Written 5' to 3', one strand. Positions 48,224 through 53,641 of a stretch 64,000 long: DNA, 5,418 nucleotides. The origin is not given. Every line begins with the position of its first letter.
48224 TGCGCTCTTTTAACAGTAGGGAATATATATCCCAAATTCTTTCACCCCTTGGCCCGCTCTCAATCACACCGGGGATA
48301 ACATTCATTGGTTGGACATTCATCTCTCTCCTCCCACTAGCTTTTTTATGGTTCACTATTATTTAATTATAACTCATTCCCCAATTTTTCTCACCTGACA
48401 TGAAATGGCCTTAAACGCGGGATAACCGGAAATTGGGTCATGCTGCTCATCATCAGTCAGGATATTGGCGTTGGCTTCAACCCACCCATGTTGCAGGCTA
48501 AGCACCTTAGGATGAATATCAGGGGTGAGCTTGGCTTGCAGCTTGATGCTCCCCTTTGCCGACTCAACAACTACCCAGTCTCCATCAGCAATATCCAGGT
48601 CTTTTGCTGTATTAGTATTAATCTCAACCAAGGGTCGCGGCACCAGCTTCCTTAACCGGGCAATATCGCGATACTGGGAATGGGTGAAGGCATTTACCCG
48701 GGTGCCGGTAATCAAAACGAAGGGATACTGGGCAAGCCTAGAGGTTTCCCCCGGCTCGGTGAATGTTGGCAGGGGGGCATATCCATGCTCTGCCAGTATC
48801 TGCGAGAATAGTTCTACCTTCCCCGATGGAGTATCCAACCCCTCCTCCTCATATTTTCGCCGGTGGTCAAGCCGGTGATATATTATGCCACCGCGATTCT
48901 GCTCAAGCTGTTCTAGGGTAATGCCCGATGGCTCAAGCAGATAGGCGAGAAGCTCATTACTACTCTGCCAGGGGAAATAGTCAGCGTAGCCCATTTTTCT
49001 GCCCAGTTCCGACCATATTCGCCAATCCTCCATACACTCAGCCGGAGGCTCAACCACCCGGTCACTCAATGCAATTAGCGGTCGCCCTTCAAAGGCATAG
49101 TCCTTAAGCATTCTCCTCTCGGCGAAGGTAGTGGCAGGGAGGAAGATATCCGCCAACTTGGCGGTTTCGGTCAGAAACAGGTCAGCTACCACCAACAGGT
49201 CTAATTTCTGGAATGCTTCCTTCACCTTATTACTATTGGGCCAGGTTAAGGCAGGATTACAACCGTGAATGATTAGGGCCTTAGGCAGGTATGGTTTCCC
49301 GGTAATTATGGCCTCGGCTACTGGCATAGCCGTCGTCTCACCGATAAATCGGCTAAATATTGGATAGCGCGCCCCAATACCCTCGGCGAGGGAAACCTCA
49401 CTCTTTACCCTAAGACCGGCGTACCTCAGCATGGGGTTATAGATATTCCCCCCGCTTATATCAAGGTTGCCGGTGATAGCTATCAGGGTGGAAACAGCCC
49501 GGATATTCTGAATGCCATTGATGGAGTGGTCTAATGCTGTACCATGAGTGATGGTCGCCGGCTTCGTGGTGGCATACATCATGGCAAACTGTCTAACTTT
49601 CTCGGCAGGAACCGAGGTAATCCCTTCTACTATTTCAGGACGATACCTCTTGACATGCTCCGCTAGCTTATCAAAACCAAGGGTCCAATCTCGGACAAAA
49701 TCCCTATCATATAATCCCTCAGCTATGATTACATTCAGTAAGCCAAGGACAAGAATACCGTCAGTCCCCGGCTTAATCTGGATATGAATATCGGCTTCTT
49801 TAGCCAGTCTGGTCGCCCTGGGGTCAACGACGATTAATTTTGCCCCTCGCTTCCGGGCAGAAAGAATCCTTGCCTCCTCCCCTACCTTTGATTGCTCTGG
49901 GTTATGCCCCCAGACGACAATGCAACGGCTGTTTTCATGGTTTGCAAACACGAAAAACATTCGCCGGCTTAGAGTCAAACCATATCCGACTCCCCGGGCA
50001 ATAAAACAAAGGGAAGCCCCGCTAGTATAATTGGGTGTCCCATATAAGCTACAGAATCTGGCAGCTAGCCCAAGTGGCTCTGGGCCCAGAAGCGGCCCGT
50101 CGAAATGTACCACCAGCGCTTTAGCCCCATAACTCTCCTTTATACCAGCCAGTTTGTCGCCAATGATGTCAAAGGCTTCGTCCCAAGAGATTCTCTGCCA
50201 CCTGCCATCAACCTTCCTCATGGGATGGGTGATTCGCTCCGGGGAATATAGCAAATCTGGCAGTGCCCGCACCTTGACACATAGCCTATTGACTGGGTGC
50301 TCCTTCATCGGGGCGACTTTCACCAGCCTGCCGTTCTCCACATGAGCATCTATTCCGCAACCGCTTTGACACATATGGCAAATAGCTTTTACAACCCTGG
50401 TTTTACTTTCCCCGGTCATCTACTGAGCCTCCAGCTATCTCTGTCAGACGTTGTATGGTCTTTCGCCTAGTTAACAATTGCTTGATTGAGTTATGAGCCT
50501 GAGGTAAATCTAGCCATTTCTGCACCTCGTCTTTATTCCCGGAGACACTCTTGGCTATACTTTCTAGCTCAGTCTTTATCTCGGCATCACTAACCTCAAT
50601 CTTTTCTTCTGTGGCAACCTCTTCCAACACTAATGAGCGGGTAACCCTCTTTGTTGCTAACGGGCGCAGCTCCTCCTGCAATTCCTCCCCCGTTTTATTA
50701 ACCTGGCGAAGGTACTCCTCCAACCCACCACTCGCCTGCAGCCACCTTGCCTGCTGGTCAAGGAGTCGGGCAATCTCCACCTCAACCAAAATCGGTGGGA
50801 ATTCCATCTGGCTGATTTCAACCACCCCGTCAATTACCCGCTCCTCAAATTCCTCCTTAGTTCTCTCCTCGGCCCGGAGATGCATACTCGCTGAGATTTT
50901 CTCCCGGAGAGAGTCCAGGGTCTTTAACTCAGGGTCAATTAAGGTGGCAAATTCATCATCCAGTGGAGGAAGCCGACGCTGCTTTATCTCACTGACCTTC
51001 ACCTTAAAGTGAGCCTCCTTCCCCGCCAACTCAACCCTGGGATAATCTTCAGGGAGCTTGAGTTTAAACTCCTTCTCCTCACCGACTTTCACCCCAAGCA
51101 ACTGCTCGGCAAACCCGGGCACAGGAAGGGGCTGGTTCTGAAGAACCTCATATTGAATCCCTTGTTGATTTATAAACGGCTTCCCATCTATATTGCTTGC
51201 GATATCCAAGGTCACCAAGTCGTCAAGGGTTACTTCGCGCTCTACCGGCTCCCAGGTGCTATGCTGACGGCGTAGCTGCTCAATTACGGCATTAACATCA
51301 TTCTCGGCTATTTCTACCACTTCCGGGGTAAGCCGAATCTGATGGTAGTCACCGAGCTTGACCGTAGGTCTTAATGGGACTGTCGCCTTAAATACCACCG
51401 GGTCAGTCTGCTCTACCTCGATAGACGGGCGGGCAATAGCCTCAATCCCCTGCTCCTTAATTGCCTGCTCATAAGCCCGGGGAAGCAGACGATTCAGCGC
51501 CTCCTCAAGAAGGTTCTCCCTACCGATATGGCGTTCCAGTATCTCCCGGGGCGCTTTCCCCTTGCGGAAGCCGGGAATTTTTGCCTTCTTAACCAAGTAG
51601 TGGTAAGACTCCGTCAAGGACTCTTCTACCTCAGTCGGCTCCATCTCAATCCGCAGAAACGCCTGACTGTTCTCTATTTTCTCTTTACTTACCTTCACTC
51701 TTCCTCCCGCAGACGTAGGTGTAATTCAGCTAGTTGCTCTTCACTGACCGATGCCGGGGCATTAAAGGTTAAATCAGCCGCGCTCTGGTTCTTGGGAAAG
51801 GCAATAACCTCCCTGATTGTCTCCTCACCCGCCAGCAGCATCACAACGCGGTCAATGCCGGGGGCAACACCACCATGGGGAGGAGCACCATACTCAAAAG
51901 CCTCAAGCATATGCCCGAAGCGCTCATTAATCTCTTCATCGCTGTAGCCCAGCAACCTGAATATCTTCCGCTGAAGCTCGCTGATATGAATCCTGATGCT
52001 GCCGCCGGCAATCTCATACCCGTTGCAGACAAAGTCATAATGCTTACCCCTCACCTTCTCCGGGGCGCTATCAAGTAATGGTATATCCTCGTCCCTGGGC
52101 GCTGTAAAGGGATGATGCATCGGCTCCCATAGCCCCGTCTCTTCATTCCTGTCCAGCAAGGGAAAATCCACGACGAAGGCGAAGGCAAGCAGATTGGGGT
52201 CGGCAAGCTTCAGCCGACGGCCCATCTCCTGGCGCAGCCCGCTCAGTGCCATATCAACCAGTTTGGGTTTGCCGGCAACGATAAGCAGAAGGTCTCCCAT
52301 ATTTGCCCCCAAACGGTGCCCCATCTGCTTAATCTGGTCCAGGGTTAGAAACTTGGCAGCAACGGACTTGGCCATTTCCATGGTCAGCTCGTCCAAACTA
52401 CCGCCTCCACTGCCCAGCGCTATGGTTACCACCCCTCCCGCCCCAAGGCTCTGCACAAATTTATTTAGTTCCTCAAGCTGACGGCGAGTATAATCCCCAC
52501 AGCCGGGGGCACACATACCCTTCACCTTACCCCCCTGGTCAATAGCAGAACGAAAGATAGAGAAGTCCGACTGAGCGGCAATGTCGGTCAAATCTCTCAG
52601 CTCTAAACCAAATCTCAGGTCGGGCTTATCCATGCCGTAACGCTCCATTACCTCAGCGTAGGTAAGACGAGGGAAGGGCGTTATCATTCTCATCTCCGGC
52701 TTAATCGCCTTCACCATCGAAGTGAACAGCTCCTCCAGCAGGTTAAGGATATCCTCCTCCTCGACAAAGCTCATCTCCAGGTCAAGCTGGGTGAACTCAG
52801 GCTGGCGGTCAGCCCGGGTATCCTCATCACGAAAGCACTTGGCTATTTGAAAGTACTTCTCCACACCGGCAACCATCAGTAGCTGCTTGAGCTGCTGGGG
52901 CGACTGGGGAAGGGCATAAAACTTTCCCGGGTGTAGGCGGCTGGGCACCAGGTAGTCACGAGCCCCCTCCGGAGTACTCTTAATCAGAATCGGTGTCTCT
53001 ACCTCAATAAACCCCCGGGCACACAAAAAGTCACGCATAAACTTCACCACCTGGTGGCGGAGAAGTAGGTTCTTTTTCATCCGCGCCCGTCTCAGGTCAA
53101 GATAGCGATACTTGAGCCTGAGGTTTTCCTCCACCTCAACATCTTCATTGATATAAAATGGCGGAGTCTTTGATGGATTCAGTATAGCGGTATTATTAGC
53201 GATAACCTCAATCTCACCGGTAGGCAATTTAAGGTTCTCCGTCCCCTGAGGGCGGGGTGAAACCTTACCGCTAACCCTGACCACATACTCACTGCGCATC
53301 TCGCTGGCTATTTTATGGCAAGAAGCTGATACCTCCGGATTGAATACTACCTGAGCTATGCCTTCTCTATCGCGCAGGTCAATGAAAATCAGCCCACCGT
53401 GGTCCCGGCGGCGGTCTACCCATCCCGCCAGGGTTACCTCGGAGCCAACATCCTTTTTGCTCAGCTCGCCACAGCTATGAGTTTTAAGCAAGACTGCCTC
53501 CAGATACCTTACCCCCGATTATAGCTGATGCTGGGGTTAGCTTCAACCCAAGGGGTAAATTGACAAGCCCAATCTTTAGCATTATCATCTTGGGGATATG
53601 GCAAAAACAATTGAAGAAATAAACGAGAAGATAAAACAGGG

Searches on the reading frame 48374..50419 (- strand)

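Call 19: search_protein_families(library=pfam, proteins=[window:48374-50419:-], max_evalue=0.00001)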
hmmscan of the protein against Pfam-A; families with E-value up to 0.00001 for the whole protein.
window:48374-50419:- (681 aa): 3 families
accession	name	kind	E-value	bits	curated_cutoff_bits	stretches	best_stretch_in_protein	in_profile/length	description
PF00384.28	Molybdopterin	-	1.2e-51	176.2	24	1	62-474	1-352/353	Molybdopterin oxidoreductase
PF01568.27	Molydop_binding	-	2.8e-25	88.9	26.8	1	567-671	1-108/110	Molydopterin dinucleotide binding domain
PF04879.21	Molybdop_Fe4S4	-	4.7e-15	55.7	22.7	1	8-59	2-55/55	Molybdopterin oxidoreductase Fe4S4 domain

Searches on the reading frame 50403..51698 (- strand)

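Call 19: search_protein_families(library=pfam, proteins=[window:50403-51698:-], max_evalue=0.00001)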
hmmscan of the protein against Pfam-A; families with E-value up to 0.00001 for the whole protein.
window:50403-51698:- (431 aa): 3 families
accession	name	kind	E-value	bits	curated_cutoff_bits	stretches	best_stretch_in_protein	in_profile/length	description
PF05697.18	Trigger_N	-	6.9e-40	137.1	22.2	1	1-142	1-144/144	Bacterial trigger factor protein (TF)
PF05698.19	Trigger_C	-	6.9e-32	111.2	22.7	1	260-419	1-161/162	Bacterial trigger factor protein (TF) C-terminus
PF00254.34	FKBP_C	-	4.8e-06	27.2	21.1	1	154-235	3-93/94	FKBP-type peptidyl-prolyl cis-trans isomerase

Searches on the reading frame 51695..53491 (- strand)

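Call 19: search_protein_families(library=pfam, proteins=[window:51695-53491:-], max_evalue=0.00001)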
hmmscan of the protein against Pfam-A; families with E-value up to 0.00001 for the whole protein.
window:51695-53491:- (598 aa): 3 families
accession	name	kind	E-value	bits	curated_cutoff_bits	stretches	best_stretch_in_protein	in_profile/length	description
PF00152.25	tRNA-synt_2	-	3e-122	407.9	25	1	122-569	2-308/308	tRNA synthetases class II (D, K and N)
PF01336.31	tRNA_anti-codon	-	2.4e-18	66.3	27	1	19-100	1-71/75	OB-fold nucleic acid binding domain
PF02938.19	GAD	-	4.4e-16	59.3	23.4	1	313-416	1-95/95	GAD domain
